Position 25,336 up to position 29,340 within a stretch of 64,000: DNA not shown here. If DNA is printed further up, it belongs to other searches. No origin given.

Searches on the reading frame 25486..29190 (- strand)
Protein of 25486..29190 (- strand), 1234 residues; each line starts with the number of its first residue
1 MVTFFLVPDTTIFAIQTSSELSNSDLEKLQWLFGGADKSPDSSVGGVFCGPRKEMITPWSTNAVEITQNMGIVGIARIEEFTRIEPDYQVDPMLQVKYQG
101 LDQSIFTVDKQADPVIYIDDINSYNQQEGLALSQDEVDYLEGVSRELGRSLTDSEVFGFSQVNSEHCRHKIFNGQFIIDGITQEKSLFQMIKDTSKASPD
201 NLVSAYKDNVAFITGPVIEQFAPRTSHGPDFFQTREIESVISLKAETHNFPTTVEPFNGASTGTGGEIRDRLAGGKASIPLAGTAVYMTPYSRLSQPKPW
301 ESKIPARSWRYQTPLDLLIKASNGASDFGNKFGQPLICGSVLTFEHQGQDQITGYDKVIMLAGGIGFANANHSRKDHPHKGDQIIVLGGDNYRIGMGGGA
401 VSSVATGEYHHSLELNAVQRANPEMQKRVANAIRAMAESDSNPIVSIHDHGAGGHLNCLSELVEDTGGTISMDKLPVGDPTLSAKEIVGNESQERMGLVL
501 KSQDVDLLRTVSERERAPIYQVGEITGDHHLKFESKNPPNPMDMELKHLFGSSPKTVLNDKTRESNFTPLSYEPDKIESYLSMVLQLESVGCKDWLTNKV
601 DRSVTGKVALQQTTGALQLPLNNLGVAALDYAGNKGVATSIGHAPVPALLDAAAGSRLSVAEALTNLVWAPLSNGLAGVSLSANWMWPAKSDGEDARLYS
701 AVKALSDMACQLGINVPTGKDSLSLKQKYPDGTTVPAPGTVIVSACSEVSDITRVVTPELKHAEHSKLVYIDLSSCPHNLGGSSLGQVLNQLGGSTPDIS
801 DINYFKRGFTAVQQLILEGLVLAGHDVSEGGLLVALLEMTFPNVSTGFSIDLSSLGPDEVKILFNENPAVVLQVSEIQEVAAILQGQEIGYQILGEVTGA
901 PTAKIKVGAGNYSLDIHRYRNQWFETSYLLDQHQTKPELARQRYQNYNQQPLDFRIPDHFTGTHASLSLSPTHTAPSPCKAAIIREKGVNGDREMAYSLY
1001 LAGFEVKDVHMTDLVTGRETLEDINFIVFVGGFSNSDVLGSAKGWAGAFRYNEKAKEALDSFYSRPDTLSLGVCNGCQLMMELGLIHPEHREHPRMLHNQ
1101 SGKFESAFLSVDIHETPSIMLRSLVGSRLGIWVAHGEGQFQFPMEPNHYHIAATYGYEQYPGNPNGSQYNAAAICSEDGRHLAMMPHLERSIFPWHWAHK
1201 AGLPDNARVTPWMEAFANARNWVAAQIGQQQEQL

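Call 82: search_protein_families(library=ncbifam, proteins=[window:25486-29190:-], max_evalue=0.00001)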
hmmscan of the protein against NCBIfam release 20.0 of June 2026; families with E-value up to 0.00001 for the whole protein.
window:25486-29190:- (1234 aa): 10 families
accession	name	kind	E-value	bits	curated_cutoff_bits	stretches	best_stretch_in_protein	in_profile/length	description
NF003672.0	PRK05297.1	equivalog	0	1441.9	783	1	11-1223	36-1289/1290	phosphoribosylformylglycinamidine synthase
TIGR01735.1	FGAM_synt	equivalog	0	1149.8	1123.05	1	11-1223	34-1307/1307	phosphoribosylformylglycinamidine synthase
TIGR01739.1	tegu_FGAM_synt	hypoth_equivalog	8.1e-80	269.1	716.1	2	635-1223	595-1204/1206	herpesvirus tegument protein/v-FGAM-synthase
TIGR01736.1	FGAM_synth_II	equivalog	6e-72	243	525.75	1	239-926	69-713/718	phosphoribosylformylglycinamidine synthase subunit PurL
NF002290.1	PRK01213.1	equivalog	7.2e-72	242.6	648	1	239-925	69-717/723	phosphoribosylformylglycinamidine synthase subunit PurL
TIGR01857.1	FGAM-synthase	equivalog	2.8e-61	207.4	1057.05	1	240-1191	313-1215/1239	phosphoribosylformylglycinamidine synthase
NF002252.0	PRK01175.1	equivalog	3.3e-29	101.7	298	1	979-1199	4-236/261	phosphoribosylformylglycinamidine synthase subunit PurQ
TIGR01737.1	FGAM_synth_I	equivalog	1e-26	93.7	177.8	1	980-1200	2-215/228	phosphoribosylformylglycinamidine synthase I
NF010690.0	PRK14090.1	equivalog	6.4e-24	84.2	1047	2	323-506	118-293/601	phosphoribosylformylglycinamidine synthase subunit PurL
NF002957.0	PRK03619.1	equivalog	5.1e-22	78.3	212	1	980-1193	2-201/222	phosphoribosylformylglycinamidine synthase subunit PurQ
